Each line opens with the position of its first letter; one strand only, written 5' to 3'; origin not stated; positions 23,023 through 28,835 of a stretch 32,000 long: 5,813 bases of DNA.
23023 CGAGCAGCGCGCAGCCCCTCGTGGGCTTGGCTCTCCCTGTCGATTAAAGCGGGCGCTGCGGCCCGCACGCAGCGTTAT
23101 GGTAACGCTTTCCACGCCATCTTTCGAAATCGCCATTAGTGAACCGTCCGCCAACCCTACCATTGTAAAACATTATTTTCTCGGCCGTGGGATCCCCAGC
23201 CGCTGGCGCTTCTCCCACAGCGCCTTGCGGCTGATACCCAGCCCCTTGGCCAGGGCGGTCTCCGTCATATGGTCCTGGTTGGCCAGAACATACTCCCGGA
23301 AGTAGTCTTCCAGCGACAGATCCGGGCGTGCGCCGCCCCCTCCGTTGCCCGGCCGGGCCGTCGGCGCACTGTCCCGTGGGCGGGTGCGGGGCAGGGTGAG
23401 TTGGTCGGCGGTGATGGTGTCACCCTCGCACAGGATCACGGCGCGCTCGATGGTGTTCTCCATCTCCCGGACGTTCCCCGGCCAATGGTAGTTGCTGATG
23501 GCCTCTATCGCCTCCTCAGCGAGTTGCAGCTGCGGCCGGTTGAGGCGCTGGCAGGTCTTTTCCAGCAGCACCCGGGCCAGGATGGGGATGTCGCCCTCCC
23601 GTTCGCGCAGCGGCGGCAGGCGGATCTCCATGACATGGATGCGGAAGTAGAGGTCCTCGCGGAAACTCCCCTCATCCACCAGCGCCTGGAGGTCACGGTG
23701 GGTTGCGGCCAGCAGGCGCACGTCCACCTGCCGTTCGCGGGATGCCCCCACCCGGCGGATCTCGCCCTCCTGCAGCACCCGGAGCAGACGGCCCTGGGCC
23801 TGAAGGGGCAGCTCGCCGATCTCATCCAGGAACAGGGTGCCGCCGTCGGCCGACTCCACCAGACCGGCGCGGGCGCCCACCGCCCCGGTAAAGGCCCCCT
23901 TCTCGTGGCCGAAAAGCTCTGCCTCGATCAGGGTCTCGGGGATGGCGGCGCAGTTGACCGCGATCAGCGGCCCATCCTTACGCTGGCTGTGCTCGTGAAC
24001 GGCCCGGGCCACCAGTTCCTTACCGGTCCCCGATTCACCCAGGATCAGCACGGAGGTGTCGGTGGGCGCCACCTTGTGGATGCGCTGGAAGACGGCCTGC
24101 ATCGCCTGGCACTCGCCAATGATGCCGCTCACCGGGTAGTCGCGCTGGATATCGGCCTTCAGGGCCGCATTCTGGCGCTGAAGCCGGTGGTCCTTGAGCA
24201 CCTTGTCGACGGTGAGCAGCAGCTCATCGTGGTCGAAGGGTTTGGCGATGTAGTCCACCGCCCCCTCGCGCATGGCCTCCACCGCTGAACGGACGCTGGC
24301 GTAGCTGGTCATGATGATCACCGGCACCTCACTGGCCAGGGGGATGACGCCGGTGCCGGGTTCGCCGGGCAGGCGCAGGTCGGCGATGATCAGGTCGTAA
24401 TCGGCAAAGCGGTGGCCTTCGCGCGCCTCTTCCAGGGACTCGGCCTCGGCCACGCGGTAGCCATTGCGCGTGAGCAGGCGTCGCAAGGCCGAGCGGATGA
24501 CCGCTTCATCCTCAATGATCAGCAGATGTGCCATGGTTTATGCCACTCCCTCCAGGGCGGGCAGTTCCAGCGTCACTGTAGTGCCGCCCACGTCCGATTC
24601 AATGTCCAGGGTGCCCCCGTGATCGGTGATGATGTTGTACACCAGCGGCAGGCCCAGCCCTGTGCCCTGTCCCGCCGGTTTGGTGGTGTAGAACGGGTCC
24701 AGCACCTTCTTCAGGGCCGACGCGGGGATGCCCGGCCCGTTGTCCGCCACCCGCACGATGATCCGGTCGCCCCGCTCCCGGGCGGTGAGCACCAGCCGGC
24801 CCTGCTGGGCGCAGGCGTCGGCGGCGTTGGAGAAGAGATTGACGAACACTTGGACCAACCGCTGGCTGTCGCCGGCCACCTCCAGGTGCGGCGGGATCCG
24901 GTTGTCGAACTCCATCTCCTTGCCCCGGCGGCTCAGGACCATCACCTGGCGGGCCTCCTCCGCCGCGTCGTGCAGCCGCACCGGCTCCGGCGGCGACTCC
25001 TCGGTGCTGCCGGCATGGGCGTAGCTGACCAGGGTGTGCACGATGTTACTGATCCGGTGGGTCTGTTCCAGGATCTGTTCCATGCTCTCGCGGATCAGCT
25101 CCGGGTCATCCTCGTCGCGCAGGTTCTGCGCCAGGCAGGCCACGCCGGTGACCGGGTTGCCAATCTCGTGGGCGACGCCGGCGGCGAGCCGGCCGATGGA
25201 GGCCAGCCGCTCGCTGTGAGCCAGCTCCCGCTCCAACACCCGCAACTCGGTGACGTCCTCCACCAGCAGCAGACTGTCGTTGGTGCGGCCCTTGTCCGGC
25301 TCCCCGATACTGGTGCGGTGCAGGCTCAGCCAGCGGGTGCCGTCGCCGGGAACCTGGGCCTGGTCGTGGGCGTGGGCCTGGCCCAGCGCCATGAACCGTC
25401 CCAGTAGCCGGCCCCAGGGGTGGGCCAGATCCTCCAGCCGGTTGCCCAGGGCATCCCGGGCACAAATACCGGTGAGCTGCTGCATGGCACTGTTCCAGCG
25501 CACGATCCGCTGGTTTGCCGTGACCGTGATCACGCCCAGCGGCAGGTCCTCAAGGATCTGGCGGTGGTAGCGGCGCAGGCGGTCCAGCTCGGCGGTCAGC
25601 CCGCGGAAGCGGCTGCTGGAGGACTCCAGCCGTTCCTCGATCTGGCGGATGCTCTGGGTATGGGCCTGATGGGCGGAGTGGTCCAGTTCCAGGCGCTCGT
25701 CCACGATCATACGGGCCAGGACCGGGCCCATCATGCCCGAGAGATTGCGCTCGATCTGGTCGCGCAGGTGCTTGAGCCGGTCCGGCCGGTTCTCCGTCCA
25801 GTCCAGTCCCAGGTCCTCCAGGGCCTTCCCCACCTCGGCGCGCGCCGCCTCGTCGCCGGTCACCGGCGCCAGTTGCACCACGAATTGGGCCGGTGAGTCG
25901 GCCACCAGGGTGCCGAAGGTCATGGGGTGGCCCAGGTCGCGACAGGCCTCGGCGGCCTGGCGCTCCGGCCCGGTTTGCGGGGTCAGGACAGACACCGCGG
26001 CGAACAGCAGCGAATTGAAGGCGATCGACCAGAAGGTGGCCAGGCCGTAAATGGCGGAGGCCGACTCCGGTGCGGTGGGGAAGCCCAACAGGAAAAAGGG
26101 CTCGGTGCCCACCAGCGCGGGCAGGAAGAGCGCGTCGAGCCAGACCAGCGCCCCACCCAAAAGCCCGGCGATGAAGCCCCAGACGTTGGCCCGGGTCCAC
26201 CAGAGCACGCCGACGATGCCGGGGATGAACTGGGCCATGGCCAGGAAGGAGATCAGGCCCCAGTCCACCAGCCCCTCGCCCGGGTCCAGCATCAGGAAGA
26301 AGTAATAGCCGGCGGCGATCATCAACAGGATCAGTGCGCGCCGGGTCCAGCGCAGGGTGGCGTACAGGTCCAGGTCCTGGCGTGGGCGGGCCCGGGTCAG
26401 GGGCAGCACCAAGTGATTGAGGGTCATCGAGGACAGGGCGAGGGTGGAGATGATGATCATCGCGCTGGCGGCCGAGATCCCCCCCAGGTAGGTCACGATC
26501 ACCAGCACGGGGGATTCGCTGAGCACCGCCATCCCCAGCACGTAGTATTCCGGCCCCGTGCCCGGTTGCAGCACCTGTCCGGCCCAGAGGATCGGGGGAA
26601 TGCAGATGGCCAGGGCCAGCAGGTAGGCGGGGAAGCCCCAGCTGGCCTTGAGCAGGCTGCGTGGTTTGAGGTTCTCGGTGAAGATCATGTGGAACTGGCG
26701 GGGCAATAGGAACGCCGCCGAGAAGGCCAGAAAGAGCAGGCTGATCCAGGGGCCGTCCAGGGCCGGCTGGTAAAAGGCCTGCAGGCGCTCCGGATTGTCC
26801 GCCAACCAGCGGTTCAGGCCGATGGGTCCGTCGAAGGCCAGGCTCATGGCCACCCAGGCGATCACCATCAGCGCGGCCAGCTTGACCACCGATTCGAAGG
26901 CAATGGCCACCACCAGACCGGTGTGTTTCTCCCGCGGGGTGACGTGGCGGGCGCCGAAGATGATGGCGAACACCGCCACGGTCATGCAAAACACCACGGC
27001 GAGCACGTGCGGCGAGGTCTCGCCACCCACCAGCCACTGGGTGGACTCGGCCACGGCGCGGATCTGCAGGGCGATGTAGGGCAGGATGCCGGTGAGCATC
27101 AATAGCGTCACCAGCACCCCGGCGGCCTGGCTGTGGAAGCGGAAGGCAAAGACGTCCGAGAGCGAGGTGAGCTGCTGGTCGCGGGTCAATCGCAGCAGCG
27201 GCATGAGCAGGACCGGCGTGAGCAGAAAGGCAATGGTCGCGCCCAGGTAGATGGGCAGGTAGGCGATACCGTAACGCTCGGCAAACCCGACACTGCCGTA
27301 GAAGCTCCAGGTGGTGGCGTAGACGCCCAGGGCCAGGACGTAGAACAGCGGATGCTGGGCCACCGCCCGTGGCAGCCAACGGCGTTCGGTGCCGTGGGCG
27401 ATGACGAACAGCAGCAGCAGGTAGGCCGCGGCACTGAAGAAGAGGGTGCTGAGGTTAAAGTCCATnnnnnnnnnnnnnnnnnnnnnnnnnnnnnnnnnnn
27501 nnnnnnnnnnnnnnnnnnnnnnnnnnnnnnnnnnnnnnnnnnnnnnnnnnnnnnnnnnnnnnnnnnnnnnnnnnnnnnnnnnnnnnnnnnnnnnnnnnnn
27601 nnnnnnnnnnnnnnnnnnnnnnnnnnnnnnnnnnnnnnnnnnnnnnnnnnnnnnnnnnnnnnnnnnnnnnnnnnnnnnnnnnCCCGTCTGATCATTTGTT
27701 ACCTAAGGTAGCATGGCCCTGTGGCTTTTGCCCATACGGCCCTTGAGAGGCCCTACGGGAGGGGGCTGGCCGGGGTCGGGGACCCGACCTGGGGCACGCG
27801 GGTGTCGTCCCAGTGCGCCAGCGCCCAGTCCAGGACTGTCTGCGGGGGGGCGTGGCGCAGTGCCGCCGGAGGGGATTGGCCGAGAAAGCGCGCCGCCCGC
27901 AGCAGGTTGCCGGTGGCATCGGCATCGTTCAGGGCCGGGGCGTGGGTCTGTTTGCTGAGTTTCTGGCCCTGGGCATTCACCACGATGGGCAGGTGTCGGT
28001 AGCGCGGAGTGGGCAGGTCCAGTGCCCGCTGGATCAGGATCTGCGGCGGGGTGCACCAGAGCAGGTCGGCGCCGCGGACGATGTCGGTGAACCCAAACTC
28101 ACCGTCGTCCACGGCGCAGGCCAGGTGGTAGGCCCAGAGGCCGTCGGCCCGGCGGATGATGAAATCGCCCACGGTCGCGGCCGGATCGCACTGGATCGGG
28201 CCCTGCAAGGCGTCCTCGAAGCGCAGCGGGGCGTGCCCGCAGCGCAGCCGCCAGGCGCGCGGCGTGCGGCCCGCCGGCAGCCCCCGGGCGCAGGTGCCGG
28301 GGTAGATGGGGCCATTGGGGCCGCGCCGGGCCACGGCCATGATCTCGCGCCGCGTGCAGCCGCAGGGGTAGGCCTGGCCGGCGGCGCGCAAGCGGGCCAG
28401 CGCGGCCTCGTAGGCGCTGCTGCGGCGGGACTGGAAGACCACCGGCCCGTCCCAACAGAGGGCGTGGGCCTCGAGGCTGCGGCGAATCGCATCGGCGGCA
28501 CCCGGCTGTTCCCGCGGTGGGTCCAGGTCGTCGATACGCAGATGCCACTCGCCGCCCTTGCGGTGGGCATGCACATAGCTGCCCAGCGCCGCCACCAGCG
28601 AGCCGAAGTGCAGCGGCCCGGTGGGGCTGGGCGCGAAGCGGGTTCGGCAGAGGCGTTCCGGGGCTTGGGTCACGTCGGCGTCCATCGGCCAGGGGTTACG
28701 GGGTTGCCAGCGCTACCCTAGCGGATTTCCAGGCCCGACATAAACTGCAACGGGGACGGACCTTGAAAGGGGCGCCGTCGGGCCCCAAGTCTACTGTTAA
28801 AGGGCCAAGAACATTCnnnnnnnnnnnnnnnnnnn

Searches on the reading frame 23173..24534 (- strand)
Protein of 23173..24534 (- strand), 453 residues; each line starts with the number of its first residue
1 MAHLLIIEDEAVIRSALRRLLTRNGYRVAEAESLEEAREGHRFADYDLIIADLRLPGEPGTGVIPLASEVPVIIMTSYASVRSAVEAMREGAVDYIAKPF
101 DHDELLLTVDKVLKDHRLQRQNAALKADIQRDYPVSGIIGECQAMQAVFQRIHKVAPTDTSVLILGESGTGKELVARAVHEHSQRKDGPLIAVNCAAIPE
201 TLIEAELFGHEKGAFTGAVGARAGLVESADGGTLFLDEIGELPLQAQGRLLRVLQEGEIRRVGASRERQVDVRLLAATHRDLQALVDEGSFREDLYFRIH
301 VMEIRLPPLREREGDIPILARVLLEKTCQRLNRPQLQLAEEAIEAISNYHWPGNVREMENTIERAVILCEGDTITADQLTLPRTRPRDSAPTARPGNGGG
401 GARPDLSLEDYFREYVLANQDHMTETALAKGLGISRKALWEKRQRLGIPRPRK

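Call 58: search_protein_families(library=pfam, proteins=[window:23173-24534:-], max_evalue=0.00001)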
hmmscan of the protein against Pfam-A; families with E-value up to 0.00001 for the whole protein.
window:23173-24534:- (453 aa): 5 families
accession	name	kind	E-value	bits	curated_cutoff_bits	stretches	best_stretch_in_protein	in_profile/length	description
PF00158.32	Sigma54_activat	-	6.5e-74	247.6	20.2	1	138-304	1-167/168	Sigma-54 interaction domain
PF14532.12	Sigma54_activ_2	-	7.6e-25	88.2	25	1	139-309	1-138/138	Sigma-54 interaction domain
PF25601.1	AAA_lid_14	-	9.3e-24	83.5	27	1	310-381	1-72/87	AAA+ ATPase lid domain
PF00072.30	Response_reg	-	1.2e-23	83.9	30.2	1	5-109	2-110/111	Response regulator receiver domain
PF07728.20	AAA_5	-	7.6e-07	29.7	22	1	162-279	2-122/139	AAA domain (dynein-related subfamily)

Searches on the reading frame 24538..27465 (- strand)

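Call 58: search_protein_families(library=pfam, proteins=[window:24538-27465:-], max_evalue=0.00001)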
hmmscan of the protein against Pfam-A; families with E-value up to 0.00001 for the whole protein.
window:24538-27465:- (975 aa): 5 families
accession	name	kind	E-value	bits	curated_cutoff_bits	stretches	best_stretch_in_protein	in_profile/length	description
PF02518.31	HATPase_c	-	1.5e-25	90.2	26.4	1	865-970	1-109/111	Histidine kinase-, DNA gyrase B-, and HSP90-like ATPase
PF00512.31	HisKA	-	5.4e-11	42.8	26.9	1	758-817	3-62/66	His Kinase A (phospho-acceptor) domain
PF00989.32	PAS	-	9.6e-07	29.2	22.6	1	635-683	4-52/113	PAS fold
PF08448.16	PAS_4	-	1.8e-06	28.6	23.1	1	638-742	1-109/110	PAS fold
PF13188.13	PAS_8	-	7e-06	26.2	21.8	0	633-683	2-52/65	PAS domain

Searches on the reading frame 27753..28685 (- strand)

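Call 58: search_protein_families(library=pfam, proteins=[window:27753-28685:-], max_evalue=0.00001)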
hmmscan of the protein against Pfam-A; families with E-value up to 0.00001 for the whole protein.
window:27753-28685:- (310 aa): 1 family
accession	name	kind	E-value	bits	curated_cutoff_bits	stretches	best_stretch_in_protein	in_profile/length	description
PF00749.27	tRNA-synt_1c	-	7.6e-40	137.2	23.4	1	14-249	3-250/314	tRNA synthetases class I (E and Q), catalytic domain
